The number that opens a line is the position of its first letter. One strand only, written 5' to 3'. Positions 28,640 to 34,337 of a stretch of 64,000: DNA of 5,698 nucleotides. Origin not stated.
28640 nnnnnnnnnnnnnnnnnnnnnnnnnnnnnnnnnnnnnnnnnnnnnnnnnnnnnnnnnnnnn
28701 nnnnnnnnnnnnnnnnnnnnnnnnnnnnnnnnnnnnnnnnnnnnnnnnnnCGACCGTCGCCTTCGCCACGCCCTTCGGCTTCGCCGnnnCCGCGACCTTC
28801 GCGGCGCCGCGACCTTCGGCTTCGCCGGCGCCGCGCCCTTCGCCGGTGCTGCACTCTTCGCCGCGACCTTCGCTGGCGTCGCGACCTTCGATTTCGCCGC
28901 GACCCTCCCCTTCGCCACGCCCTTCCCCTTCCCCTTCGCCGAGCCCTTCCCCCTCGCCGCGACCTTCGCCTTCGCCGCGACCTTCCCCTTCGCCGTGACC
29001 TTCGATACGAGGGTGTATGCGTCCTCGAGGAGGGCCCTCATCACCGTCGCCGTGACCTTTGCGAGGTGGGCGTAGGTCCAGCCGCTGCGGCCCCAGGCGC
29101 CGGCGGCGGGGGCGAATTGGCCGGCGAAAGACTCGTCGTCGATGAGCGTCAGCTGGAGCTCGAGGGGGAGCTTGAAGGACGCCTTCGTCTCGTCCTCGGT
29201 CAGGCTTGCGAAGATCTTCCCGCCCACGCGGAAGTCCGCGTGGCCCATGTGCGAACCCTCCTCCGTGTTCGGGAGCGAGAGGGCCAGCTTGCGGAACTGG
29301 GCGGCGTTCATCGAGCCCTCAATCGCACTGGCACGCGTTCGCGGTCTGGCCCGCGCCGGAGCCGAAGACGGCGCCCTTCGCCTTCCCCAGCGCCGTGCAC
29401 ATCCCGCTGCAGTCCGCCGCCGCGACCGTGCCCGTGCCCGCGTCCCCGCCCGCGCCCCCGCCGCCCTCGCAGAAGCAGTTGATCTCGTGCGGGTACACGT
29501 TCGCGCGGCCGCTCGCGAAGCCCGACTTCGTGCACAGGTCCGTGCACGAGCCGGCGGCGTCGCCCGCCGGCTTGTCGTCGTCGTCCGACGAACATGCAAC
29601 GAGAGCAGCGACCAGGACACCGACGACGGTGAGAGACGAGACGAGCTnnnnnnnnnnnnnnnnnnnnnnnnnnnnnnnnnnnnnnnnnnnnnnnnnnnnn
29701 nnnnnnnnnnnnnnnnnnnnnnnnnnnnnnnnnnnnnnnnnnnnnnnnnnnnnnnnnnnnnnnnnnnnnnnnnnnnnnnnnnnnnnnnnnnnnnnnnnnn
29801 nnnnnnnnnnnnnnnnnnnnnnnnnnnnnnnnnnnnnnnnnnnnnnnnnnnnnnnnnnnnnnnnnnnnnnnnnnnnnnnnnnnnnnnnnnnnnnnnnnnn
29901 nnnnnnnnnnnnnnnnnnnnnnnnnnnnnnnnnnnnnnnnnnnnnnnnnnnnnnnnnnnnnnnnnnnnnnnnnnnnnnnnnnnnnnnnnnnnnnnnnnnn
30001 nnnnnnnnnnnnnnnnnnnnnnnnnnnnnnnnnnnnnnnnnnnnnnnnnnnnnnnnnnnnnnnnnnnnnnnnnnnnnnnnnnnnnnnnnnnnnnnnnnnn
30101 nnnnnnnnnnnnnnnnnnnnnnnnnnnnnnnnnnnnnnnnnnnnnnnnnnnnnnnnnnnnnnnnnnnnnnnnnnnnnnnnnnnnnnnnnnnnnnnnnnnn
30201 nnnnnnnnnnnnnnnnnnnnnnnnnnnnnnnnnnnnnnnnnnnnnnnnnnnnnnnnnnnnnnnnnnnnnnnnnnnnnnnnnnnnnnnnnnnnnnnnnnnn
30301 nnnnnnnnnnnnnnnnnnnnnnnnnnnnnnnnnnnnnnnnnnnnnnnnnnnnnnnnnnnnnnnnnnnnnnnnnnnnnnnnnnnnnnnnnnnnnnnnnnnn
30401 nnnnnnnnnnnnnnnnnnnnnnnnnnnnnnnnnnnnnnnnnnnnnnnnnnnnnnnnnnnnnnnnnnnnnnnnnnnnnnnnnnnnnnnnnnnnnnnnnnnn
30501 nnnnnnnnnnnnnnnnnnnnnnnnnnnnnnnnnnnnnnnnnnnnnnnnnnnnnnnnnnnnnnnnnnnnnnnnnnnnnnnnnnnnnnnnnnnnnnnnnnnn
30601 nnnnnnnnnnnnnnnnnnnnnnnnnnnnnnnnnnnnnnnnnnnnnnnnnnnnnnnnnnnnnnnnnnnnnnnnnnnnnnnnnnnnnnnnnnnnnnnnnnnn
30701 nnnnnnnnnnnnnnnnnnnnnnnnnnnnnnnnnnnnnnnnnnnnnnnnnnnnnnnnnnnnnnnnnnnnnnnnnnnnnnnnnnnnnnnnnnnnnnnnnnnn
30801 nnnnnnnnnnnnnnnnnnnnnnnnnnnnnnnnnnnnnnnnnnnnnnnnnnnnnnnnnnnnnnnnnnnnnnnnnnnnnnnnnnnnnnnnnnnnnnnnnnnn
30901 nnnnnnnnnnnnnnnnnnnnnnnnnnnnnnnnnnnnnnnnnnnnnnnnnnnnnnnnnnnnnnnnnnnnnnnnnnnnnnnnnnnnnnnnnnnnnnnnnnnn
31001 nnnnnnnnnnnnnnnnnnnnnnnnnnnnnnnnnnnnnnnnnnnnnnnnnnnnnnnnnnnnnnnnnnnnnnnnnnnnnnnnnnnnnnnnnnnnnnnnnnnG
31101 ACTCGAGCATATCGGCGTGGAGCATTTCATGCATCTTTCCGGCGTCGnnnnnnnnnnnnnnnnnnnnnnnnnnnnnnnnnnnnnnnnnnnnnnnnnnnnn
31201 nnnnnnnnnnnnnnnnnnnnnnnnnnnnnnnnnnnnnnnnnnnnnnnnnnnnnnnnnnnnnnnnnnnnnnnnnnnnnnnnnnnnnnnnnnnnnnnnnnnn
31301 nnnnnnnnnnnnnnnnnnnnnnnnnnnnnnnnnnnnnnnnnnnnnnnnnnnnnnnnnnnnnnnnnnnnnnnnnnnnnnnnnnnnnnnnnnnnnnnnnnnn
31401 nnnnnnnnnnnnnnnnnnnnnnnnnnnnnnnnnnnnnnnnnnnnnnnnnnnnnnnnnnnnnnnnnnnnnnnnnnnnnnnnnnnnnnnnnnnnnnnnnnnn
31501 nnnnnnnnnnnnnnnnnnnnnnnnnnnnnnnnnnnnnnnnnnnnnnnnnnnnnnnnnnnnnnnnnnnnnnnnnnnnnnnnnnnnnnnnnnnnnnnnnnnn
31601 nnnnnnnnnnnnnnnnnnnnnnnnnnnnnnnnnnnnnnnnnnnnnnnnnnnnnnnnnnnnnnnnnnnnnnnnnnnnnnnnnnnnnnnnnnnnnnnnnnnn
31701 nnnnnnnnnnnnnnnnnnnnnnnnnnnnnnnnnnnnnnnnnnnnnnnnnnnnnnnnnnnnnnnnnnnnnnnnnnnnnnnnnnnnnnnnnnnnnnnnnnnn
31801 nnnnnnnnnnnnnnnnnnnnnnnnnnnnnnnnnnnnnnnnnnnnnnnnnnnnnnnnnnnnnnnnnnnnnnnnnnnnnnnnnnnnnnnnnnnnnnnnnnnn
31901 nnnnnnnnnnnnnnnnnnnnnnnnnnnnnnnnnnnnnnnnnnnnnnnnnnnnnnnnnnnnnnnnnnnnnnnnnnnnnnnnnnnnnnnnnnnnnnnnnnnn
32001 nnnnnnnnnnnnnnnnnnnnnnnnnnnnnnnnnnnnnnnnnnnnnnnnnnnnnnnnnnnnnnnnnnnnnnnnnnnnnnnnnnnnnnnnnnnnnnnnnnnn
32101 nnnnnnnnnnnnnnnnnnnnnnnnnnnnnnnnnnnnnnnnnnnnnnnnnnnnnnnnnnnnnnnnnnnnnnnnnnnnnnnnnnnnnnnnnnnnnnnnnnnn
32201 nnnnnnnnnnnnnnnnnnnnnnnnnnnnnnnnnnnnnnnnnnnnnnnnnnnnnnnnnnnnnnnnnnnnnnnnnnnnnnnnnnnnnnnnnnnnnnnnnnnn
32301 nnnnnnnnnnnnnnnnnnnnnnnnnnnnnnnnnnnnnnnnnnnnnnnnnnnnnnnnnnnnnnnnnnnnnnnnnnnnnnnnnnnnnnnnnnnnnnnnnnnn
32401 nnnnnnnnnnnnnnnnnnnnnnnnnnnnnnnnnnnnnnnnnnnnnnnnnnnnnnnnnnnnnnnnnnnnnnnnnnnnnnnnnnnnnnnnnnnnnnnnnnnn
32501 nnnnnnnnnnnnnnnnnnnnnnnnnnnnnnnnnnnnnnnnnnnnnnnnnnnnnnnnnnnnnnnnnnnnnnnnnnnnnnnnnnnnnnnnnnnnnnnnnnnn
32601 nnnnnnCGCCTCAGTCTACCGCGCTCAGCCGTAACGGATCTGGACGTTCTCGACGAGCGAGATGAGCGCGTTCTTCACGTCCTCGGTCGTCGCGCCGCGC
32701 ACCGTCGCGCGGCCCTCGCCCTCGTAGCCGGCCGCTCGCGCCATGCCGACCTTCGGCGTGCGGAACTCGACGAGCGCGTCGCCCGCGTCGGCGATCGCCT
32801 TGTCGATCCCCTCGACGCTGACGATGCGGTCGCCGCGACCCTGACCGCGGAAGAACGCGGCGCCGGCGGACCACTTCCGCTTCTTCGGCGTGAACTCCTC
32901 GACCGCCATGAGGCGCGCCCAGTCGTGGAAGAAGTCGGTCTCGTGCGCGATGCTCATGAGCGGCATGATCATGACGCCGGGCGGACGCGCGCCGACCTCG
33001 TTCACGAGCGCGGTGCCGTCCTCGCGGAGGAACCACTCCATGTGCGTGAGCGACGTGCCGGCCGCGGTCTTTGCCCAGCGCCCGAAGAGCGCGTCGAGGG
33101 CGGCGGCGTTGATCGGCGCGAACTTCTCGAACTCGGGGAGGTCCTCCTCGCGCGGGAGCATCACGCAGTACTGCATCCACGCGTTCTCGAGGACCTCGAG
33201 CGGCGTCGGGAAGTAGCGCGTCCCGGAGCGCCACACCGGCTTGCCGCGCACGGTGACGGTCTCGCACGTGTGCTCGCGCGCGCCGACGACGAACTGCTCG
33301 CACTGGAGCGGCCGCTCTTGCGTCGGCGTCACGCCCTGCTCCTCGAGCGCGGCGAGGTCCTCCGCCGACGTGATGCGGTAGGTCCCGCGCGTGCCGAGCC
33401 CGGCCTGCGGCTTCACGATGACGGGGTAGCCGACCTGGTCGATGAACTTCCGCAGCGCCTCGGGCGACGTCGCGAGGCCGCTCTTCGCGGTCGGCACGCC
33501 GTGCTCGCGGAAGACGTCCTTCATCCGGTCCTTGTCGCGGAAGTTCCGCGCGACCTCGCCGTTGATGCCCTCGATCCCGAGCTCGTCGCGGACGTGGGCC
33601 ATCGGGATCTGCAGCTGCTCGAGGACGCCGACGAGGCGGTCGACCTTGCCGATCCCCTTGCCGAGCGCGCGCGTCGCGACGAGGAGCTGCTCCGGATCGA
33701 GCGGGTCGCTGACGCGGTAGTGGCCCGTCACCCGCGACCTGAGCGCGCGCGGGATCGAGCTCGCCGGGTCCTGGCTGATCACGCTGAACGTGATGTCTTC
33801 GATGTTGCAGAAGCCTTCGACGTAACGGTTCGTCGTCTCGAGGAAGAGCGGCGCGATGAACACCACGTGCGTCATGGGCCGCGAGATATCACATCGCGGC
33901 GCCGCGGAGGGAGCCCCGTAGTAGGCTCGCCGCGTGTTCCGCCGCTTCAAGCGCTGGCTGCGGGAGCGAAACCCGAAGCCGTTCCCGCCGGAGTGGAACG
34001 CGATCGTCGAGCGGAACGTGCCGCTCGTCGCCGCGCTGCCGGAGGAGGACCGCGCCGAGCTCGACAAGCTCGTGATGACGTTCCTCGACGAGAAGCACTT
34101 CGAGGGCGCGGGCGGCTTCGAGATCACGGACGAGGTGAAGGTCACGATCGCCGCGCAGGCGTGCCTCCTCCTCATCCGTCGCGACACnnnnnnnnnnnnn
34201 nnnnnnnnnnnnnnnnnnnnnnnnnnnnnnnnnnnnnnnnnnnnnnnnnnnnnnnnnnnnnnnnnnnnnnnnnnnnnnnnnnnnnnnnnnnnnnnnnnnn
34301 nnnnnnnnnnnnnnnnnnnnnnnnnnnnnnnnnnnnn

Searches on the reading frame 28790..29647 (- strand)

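Call 64: search_protein_families(library=pfam, proteins=[window:28790-29647:-], max_evalue=0.01)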
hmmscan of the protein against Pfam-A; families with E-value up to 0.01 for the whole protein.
window:28790-29647:- (286 aa): 1 family
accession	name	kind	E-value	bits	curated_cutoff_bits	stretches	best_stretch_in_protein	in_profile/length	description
PF04237.18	YjbR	-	6.3e-11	43.2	30.1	1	123-213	1-88/88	YjbR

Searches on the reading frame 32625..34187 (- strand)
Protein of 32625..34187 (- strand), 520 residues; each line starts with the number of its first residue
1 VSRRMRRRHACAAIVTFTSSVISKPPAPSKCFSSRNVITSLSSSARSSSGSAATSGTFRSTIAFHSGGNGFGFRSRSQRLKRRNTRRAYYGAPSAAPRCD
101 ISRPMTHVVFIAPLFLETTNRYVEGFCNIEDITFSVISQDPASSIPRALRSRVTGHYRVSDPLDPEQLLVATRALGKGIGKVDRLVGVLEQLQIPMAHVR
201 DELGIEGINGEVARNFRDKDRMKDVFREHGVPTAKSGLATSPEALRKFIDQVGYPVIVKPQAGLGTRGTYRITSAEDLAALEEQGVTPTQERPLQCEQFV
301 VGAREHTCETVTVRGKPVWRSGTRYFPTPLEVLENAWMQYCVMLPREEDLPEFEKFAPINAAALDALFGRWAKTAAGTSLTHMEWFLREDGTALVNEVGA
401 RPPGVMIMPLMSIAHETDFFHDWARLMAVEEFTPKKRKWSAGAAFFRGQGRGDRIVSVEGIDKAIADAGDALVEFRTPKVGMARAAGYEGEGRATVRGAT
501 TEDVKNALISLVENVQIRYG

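Call 9: search_protein_families(library=pfam, proteins=[window:32625-34187:-], max_evalue=0.001)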
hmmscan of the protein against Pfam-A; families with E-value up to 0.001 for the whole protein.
window:32625-34187:- (520 aa): 4 families
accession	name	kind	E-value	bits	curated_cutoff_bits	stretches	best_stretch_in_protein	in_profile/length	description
PF02222.28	ATP-grasp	-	1.1e-09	38.7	27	1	226-402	3-163/179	ATP-grasp domain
PF02786.22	CPSase_L_D2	-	3.3e-08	33.7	19.8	1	218-306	1-95/211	Carbamoyl-phosphate synthase L chain, ATP binding domain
PF01071.24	GARS_A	-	0.00063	20.1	27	1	218-269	2-54/194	Phosphoribosylglycinamide synthetase, ATP-grasp (A) domain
PF08443.16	RimK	-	0.00069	19.7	21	0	217-263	2-50/188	RimK-like ATP-grasp domain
